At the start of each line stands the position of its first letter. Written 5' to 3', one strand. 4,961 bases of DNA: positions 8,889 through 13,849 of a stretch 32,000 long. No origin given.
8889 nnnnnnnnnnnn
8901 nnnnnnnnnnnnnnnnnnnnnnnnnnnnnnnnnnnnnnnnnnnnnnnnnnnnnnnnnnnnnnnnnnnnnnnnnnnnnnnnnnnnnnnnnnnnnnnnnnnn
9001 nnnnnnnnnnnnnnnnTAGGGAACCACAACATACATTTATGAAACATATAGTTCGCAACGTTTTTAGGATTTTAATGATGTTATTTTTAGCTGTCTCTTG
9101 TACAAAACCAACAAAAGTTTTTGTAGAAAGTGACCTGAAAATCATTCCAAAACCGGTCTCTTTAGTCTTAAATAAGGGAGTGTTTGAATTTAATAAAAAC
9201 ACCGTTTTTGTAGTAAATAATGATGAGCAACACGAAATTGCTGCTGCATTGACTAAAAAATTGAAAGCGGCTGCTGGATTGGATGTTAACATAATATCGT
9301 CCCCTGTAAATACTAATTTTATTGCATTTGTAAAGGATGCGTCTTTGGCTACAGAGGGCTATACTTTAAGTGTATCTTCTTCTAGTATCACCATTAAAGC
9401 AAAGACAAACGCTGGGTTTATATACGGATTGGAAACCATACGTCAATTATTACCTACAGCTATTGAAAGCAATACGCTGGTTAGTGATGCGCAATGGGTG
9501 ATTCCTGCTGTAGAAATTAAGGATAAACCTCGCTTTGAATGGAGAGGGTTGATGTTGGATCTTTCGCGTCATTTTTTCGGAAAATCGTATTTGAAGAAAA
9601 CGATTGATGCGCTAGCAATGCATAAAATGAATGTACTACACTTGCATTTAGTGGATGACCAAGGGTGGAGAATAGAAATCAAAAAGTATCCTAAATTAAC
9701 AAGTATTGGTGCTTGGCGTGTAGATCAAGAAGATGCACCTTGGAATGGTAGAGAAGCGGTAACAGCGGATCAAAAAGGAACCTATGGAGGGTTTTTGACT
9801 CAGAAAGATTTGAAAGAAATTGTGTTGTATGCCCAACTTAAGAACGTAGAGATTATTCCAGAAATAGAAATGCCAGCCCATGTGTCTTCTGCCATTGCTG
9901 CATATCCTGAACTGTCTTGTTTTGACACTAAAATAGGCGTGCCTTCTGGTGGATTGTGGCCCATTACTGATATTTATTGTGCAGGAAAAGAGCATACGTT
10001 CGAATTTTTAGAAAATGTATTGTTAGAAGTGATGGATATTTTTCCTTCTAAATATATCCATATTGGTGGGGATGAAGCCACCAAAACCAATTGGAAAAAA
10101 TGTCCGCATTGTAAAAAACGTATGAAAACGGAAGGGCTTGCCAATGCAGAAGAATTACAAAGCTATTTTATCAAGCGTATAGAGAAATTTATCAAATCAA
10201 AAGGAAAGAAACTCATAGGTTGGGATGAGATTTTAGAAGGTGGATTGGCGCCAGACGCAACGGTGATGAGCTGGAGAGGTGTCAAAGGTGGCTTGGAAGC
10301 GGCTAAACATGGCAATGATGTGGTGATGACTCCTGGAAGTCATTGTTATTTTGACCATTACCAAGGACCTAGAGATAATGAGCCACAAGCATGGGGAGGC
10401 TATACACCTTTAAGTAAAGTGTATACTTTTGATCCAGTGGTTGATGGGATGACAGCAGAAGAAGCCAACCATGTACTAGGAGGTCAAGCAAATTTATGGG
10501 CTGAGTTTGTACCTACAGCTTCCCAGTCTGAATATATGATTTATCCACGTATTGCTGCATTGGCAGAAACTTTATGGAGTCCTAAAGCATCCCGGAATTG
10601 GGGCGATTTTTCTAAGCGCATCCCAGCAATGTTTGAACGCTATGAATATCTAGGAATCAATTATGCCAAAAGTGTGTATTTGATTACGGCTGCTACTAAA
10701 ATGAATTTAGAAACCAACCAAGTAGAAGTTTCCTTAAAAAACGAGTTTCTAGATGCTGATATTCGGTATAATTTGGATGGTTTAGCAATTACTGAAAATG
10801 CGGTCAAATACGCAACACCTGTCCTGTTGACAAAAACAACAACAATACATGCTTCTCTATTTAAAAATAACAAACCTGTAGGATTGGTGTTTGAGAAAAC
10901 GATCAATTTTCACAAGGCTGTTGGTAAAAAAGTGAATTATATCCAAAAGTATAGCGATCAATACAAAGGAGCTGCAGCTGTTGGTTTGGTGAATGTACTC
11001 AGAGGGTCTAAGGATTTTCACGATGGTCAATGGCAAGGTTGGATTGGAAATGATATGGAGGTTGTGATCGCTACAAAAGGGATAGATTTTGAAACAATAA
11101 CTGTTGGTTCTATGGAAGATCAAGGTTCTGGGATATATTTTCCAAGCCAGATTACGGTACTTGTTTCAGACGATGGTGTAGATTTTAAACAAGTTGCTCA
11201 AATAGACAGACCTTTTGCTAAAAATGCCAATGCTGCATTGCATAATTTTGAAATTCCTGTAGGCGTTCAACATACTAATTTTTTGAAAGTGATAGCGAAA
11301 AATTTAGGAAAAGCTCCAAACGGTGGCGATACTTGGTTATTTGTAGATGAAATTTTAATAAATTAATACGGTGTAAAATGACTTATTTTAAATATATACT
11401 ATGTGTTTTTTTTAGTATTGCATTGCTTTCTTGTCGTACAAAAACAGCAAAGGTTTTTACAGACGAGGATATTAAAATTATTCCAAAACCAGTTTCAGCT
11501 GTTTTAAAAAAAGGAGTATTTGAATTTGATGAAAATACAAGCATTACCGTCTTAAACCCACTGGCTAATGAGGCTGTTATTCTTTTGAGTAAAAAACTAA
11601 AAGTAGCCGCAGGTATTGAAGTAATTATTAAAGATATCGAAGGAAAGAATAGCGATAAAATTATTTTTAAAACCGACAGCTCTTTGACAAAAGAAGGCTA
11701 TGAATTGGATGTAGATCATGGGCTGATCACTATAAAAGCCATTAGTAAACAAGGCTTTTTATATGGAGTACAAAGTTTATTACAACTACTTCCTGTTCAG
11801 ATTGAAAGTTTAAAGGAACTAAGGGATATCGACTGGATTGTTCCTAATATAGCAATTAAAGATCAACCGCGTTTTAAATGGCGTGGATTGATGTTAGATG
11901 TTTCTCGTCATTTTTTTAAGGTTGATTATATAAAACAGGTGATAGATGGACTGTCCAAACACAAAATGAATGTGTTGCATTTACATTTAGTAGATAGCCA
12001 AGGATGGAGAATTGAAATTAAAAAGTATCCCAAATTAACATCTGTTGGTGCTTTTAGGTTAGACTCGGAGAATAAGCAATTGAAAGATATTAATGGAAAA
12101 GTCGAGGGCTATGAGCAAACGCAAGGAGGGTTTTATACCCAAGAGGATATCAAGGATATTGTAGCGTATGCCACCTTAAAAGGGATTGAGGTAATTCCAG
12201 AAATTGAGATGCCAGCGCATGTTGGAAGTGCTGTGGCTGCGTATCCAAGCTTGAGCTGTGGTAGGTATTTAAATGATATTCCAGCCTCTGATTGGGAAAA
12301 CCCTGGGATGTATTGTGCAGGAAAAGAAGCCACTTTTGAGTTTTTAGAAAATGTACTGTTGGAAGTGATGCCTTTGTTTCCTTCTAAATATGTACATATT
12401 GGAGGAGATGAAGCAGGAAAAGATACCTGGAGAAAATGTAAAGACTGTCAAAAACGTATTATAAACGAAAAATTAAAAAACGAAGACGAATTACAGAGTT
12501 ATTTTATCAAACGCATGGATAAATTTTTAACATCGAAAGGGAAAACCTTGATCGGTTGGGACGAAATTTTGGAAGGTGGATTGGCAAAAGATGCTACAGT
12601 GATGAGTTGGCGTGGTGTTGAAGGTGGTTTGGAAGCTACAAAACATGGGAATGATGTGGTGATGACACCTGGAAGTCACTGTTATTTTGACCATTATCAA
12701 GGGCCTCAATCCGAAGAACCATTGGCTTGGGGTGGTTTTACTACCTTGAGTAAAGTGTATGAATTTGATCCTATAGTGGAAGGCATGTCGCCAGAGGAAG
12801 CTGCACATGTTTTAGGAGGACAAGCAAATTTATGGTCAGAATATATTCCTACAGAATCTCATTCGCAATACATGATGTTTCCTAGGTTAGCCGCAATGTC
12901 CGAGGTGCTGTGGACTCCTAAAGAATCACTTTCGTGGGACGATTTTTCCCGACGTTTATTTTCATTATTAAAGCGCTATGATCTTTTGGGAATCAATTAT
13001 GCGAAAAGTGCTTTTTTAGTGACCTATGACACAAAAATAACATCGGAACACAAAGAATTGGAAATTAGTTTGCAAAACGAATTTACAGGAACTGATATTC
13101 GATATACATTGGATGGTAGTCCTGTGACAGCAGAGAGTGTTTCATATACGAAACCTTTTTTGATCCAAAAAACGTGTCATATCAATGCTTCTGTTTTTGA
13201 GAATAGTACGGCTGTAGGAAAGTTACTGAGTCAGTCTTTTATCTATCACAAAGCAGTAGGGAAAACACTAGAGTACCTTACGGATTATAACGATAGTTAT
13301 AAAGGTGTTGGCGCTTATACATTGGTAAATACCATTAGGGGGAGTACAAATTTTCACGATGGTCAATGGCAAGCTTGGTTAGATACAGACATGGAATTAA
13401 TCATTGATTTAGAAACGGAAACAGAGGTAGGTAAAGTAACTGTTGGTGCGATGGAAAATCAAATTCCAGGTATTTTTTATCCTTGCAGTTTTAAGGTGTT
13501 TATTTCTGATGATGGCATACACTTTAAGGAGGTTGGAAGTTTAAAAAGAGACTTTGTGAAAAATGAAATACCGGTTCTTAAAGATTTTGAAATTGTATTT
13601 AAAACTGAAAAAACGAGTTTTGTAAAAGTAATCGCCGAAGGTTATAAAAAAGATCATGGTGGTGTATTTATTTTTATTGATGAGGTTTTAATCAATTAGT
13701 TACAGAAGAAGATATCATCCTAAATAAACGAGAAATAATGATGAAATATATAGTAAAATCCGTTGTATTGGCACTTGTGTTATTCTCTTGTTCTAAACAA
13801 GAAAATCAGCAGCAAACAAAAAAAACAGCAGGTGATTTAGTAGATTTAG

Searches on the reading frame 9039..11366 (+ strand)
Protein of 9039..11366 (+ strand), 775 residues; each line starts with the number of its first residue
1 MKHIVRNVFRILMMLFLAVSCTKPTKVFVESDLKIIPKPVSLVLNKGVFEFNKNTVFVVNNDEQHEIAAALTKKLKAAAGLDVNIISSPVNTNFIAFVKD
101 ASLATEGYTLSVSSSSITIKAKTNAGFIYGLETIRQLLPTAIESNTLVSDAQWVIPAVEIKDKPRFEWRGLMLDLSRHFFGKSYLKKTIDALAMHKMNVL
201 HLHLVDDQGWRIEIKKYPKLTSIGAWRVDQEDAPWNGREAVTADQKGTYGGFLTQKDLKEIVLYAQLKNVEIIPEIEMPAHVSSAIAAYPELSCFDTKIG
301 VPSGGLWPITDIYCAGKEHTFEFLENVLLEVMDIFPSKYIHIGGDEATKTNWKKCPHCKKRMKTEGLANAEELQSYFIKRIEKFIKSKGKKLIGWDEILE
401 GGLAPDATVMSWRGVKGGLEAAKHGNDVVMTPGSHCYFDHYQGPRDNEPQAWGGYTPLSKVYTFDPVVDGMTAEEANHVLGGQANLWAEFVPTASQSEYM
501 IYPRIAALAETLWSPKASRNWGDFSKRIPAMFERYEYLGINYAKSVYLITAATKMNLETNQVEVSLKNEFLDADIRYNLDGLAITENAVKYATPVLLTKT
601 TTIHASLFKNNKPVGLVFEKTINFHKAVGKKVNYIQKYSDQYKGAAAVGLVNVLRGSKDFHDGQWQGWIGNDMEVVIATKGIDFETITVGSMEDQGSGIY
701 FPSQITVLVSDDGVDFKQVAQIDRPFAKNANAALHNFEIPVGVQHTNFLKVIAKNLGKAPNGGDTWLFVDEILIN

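Call 10: search_protein_families(library=pfam, proteins=[window:9039-11366:+])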
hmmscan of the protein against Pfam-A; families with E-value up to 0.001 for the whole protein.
window:9039-11366:+ (775 aa): 5 families
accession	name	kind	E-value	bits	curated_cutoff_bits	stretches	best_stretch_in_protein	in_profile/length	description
PF00728.28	Glyco_hydro_20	-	1e-123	413.6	22.3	1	166-515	1-347/348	Glycosyl hydrolase family 20, catalytic domain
PF02838.20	Glyco_hydro_20b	-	5.6e-23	82.5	26.1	1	33-162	2-123/124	Glycosyl hydrolase family 20, domain 2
PF13287.12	Fn3_assoc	-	7.8e-07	29.6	23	1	564-621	1-58/59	Fn3 associated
PF13290.12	CHB_HEX_C_1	-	3e-06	27.5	22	1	560-612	8-60/67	Chitobiase/beta-hexosaminidase C-terminal domain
PF14845.11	Glycohydro_20b2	-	5e-06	27.7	27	1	104-137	96-130/130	beta-acetyl hexosaminidase like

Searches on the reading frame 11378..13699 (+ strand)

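Call 10: search_protein_families(library=pfam, proteins=[window:11378-13699:+])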
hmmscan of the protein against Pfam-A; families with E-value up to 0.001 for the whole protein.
window:11378-13699:+ (773 aa): 5 families
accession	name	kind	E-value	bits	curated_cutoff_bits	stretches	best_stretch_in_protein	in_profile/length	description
PF00728.28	Glyco_hydro_20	-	3.8e-122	408.4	22.3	1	166-514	1-347/348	Glycosyl hydrolase family 20, catalytic domain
PF02838.20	Glyco_hydro_20b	-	3.2e-19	70.3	26.1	1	32-162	2-123/124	Glycosyl hydrolase family 20, domain 2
PF13287.12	Fn3_assoc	-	3.7e-10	40.2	23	1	563-620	1-58/59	Fn3 associated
PF13290.12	CHB_HEX_C_1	-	3.7e-09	36.8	22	1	562-611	11-60/67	Chitobiase/beta-hexosaminidase C-terminal domain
PF00754.31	F5_F8_type_C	-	6.5e-05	23.5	28.2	1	657-756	24-115/127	F5/8 type C domain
